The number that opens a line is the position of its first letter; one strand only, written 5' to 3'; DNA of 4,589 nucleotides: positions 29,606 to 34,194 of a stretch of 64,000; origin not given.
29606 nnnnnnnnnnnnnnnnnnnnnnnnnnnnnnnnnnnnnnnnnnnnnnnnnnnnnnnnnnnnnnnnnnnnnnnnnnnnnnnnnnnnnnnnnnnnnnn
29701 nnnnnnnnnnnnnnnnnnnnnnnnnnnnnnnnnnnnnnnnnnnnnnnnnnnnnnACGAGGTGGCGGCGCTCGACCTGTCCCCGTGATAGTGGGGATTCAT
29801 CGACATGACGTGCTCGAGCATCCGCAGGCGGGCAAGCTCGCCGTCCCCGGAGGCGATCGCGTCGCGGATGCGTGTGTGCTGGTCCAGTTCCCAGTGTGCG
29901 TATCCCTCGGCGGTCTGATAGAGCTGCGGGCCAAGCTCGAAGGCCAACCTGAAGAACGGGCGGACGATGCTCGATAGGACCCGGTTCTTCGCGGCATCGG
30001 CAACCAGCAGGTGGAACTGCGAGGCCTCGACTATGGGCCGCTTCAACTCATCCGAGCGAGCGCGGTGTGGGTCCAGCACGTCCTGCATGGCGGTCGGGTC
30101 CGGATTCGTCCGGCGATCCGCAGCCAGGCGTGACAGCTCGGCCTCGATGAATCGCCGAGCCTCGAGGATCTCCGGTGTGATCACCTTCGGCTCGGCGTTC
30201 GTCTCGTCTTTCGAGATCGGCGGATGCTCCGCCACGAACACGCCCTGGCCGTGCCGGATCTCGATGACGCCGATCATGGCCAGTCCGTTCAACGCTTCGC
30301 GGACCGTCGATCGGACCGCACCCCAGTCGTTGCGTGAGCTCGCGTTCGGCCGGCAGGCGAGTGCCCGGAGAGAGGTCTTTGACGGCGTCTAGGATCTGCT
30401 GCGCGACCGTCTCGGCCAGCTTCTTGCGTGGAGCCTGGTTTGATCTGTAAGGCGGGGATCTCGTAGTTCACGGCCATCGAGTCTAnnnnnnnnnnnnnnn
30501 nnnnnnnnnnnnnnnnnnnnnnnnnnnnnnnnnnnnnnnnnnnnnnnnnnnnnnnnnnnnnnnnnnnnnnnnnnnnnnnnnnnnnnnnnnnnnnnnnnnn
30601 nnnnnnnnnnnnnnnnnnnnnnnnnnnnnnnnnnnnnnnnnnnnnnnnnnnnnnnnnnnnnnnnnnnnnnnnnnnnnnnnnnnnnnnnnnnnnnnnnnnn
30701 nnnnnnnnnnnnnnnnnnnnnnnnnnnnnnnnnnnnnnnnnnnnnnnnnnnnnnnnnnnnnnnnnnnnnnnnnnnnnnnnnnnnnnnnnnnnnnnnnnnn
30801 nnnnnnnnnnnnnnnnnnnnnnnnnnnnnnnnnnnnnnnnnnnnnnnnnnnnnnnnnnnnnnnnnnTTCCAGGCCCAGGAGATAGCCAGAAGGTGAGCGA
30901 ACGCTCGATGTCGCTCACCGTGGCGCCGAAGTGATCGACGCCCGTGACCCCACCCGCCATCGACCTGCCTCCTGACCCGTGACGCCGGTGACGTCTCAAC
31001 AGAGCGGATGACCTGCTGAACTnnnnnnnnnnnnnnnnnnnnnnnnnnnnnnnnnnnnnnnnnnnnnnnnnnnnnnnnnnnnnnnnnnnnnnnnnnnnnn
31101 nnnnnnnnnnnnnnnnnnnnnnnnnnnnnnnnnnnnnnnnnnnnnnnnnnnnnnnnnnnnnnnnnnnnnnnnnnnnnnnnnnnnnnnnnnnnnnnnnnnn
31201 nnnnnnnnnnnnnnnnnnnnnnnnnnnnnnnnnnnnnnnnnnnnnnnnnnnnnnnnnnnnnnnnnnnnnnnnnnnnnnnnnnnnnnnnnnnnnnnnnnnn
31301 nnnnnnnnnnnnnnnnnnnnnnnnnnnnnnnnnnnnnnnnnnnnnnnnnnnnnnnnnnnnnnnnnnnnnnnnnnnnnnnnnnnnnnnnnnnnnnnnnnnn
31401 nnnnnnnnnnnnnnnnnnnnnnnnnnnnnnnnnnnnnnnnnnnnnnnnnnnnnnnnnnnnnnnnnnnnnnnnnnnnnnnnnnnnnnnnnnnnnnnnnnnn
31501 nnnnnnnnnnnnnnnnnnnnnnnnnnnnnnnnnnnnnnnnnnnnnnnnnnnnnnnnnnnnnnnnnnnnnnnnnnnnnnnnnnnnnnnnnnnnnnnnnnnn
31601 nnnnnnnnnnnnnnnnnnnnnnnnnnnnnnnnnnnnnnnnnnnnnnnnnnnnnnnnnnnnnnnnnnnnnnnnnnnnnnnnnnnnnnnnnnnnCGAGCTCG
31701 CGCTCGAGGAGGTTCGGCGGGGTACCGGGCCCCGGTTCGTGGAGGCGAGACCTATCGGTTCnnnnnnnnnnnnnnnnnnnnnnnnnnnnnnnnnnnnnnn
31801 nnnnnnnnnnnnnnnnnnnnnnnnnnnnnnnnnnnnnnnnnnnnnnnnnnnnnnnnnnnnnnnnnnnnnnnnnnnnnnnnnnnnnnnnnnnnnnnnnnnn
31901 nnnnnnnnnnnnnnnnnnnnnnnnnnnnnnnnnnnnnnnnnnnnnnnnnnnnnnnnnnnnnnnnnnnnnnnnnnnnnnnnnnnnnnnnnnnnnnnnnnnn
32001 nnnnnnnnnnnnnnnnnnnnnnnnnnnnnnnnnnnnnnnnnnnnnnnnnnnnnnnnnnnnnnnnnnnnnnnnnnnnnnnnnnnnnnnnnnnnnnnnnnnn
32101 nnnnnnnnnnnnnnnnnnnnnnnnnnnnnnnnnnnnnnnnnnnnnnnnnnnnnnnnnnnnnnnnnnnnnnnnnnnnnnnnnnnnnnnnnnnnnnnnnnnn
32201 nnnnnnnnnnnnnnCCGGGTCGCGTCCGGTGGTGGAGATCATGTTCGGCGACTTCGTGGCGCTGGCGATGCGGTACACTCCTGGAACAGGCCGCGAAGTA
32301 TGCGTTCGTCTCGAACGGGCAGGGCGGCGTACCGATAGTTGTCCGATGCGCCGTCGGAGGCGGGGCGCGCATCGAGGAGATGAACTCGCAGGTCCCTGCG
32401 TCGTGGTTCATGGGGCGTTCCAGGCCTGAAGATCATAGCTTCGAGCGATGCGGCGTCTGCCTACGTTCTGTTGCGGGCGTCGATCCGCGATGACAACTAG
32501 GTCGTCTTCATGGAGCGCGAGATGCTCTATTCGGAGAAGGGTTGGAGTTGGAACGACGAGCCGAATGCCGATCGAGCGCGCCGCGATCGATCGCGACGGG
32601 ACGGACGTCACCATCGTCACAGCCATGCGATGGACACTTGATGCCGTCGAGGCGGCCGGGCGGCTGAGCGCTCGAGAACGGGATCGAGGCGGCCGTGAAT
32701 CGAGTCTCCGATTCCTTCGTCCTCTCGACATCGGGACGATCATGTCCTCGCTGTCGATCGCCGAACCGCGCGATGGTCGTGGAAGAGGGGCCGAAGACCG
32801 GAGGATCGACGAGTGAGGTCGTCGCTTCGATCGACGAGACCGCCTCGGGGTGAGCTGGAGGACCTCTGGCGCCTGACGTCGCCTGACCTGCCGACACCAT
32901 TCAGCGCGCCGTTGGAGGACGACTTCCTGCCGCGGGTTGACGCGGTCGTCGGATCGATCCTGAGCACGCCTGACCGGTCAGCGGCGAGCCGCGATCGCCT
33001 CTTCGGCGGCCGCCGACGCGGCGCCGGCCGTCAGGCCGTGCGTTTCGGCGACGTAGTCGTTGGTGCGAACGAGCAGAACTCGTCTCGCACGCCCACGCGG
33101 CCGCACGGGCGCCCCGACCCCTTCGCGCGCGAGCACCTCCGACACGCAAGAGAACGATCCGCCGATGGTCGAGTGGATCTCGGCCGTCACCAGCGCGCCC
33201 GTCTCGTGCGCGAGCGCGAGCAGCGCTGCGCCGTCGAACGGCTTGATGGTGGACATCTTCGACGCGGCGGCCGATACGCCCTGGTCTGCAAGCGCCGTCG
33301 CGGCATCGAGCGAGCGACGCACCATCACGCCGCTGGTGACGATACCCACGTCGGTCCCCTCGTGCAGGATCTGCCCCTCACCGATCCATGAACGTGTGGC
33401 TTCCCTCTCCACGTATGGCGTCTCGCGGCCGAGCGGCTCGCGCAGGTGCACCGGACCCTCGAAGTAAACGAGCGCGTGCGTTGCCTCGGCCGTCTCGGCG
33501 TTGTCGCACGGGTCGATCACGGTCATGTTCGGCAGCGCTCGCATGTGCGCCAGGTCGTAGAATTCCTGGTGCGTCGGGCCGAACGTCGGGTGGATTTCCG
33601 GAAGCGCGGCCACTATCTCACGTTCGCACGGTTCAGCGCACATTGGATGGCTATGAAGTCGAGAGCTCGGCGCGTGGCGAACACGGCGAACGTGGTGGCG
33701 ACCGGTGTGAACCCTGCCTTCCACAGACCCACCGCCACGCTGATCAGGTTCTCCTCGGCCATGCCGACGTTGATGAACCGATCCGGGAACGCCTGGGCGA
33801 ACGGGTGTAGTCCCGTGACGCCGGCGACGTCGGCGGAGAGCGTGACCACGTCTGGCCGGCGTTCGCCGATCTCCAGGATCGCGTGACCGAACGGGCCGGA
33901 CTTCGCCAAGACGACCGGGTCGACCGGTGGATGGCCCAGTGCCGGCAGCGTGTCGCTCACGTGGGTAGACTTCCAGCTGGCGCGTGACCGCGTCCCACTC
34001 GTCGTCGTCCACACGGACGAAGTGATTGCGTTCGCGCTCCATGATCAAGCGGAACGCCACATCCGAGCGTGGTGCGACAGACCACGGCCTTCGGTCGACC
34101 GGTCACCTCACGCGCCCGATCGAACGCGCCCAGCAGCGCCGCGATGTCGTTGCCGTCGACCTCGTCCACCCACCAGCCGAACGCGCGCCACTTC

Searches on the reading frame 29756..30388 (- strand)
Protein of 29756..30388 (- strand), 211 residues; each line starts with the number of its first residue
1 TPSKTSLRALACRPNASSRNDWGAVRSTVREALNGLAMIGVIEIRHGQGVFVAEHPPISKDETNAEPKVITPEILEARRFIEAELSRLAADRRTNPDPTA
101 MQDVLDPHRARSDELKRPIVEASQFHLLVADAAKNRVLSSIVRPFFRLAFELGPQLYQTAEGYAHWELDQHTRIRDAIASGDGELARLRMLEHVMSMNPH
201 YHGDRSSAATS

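Call 19: search_protein_families(library=pfam, proteins=[window:29756-30388:-], max_evalue=0.001)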
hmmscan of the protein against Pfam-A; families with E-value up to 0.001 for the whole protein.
window:29756-30388:- (211 aa): 2 families
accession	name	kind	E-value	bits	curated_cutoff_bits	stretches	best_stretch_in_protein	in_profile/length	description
PF07729.17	FCD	-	7.8e-19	68.8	24.3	1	73-194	1-123/125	FCD domain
PF00392.27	GntR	-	3.6e-06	27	27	1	25-52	37-64/64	Bacterial regulatory proteins, gntR family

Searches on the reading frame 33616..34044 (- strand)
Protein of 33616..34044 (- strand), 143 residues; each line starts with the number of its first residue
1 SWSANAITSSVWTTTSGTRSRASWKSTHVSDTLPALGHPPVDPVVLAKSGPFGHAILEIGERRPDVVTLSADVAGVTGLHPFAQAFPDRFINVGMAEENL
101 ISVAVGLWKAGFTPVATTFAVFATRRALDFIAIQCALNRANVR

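Call 19: search_protein_families(library=pfam, proteins=[window:33616-34044:-], max_evalue=0.001)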
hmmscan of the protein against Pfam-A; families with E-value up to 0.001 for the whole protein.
window:33616-34044:- (143 aa): 1 family
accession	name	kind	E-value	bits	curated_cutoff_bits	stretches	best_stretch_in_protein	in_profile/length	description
PF02779.29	Transket_pyr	-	3.3e-16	59.9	27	1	52-142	9-103/174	Transketolase, pyrimidine binding domain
